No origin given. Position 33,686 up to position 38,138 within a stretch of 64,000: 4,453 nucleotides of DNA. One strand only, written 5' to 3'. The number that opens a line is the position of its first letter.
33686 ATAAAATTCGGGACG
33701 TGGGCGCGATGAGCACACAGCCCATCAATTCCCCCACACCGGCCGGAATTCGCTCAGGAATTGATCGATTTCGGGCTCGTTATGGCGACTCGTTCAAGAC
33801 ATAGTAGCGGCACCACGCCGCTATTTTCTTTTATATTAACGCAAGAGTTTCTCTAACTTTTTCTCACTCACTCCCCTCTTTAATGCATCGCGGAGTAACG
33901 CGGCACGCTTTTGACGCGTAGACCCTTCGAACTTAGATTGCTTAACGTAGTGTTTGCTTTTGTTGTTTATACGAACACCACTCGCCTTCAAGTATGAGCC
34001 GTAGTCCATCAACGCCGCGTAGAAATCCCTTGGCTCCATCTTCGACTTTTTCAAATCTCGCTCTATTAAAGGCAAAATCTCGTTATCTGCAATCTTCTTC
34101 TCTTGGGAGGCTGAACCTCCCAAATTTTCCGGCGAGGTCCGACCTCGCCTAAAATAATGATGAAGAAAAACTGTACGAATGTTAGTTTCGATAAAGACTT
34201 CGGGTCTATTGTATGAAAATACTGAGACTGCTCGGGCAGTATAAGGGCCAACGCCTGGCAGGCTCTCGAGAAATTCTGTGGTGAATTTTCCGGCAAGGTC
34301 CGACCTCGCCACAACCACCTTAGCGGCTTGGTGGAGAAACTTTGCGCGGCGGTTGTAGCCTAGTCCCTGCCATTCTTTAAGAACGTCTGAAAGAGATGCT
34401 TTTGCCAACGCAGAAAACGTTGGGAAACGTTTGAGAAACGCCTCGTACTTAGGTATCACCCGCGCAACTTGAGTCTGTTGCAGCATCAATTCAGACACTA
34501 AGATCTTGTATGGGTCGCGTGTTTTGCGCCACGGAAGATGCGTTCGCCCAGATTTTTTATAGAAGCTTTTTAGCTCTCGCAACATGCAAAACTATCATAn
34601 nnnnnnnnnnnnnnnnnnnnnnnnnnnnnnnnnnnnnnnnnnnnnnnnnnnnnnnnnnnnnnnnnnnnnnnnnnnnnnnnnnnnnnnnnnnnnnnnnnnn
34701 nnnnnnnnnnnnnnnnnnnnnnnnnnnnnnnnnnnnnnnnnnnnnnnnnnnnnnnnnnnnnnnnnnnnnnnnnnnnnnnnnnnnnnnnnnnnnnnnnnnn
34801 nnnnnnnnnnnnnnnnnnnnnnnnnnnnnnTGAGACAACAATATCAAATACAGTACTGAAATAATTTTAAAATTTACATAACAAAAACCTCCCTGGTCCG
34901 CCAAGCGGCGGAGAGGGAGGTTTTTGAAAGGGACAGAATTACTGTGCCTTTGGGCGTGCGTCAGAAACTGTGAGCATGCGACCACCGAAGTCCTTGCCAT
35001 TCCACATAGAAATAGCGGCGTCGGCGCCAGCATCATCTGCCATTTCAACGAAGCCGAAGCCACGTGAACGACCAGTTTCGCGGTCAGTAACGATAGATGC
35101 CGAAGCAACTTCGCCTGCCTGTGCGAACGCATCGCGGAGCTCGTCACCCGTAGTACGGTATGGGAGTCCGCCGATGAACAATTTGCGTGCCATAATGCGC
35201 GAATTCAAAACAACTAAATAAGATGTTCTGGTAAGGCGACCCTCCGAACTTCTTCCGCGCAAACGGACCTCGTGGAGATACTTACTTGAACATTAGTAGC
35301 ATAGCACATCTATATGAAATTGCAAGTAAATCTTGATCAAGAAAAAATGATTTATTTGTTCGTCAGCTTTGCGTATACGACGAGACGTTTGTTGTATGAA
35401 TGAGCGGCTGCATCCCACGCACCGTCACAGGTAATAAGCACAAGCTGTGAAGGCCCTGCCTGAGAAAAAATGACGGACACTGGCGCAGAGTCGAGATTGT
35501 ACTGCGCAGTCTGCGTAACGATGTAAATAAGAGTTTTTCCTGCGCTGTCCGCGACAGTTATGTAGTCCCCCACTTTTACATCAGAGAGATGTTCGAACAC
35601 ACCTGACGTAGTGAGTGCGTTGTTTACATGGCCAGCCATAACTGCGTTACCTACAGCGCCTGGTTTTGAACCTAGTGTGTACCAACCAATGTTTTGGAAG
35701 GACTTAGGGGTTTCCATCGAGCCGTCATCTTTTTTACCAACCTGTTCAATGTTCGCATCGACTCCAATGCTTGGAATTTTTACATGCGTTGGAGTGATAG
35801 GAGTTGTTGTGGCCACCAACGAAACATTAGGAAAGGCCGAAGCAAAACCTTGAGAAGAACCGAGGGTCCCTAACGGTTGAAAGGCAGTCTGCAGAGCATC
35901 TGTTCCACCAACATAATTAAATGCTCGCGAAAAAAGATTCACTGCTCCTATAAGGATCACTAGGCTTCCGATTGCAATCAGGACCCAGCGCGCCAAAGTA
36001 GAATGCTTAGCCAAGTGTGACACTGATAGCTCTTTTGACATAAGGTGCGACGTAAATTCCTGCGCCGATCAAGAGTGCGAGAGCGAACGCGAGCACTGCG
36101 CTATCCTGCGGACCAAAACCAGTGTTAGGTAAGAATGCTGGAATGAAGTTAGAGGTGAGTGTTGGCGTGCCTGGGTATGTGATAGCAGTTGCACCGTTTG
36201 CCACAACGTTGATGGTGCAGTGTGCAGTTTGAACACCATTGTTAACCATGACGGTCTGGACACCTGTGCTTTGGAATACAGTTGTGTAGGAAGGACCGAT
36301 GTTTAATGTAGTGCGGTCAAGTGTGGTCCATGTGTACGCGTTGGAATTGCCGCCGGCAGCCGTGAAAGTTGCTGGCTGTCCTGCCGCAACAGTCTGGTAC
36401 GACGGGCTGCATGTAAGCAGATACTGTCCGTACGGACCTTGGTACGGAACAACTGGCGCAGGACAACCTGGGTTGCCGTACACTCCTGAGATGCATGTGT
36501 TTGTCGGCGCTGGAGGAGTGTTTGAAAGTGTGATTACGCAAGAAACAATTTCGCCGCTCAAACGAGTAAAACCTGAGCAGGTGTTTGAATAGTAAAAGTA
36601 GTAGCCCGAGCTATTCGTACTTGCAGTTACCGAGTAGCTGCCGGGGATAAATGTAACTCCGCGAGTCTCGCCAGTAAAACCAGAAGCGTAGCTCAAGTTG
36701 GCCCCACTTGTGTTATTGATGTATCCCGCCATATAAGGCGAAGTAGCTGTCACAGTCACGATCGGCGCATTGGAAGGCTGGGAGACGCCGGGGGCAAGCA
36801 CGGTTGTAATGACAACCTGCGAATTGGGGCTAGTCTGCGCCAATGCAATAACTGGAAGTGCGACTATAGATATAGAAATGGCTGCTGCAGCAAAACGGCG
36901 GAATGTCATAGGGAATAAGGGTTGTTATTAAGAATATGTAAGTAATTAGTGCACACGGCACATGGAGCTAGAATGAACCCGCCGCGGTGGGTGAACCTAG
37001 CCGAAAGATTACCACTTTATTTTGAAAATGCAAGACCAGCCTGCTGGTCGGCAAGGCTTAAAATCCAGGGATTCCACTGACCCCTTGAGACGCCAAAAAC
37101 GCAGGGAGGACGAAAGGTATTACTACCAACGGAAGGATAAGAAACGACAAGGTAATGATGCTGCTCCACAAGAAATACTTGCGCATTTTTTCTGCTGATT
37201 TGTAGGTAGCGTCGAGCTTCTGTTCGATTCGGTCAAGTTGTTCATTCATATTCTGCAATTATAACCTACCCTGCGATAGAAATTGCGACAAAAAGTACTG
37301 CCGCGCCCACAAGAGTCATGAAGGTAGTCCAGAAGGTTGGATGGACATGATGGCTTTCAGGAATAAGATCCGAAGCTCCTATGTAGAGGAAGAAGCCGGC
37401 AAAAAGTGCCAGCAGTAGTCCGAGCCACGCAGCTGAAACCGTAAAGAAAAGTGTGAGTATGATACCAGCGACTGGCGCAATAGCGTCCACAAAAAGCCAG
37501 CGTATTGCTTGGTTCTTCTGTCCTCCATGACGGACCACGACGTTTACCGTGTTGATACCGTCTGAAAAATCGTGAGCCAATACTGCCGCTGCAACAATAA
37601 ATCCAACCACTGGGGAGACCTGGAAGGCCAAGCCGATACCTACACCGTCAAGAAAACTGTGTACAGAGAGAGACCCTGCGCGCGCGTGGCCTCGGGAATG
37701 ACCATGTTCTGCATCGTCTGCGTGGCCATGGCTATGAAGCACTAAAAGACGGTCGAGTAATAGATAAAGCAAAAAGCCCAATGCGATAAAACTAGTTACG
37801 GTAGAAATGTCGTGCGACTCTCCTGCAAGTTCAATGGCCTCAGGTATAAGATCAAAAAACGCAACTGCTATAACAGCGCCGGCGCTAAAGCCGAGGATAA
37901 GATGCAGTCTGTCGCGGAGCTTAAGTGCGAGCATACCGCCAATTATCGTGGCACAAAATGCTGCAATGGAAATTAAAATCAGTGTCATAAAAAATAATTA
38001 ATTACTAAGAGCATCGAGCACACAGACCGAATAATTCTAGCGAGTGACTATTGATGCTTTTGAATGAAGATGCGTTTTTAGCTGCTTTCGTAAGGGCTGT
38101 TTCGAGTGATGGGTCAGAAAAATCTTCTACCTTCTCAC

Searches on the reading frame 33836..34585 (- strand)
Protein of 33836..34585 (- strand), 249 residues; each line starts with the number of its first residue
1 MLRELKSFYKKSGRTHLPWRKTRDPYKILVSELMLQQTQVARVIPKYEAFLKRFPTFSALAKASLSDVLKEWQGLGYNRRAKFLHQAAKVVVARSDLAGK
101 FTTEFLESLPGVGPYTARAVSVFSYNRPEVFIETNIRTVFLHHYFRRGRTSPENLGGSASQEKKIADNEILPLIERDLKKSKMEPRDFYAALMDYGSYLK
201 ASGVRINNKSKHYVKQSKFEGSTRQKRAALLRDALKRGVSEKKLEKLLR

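Call 91: search_protein_families(library=pfam, proteins=[window:33836-34585:-], max_evalue=0.0001)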
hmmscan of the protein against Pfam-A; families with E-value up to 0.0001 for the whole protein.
window:33836-34585:- (249 aa): 2 families
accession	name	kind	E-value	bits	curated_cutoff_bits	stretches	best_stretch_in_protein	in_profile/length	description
PF00730.31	HhH-GPD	-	4.9e-16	59.5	26.2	1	30-153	1-96/108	HhH-GPD superfamily base excision DNA repair protein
PF00633.29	HHH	-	6e-05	23.1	24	0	106-120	13-27/30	Helix-hairpin-helix motif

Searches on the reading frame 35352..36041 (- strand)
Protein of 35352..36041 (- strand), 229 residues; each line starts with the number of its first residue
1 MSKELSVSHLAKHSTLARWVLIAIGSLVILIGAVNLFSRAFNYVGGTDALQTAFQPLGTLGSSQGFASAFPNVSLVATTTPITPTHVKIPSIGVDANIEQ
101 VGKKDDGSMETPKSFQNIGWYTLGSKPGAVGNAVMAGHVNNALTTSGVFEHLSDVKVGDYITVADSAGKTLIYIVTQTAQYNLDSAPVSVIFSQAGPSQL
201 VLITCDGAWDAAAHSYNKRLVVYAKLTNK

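Call 91: search_protein_families(library=pfam, proteins=[window:35352-36041:-], max_evalue=0.0001)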
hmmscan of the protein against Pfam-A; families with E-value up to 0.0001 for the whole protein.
window:35352-36041:- (229 aa): 1 family
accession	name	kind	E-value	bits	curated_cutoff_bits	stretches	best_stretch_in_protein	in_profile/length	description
PF04203.18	Sortase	-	1.5e-24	86.6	26.6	1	87-226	1-124/125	Sortase domain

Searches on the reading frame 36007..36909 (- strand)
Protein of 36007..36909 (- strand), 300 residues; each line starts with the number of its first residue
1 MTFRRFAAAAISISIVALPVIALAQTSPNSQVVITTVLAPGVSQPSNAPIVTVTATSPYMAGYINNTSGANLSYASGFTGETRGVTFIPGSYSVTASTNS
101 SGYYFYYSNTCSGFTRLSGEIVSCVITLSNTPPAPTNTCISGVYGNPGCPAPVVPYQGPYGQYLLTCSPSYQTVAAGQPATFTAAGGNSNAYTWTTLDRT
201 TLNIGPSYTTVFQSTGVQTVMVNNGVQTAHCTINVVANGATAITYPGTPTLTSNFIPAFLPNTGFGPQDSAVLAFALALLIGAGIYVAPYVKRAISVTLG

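Call 91: search_protein_families(library=pfam, proteins=[window:36007-36909:-], max_evalue=0.0001)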
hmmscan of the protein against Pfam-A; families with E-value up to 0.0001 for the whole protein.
window:36007-36909:- (300 aa): 1 family
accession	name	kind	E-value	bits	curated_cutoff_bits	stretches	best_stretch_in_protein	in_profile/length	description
PF00801.26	PKD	-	6.1e-05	23.4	23.5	1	165-236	2-79/80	PKD domain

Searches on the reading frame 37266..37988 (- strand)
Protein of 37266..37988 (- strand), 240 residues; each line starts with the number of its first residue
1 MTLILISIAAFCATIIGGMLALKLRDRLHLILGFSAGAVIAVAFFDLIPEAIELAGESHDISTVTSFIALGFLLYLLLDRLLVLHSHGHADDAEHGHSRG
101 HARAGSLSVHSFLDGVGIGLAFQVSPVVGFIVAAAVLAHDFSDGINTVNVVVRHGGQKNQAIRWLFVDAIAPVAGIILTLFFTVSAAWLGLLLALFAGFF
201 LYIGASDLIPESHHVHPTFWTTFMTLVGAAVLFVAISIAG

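Call 91: search_protein_families(library=pfam, proteins=[window:37266-37988:-], max_evalue=0.0001)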
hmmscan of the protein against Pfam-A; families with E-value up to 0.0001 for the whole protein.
window:37266-37988:- (240 aa): 1 family
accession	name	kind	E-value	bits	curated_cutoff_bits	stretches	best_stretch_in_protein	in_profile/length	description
PF02535.28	Zip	-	1.8e-22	80.5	35.1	2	106-234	184-321/323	ZIP Zinc transporter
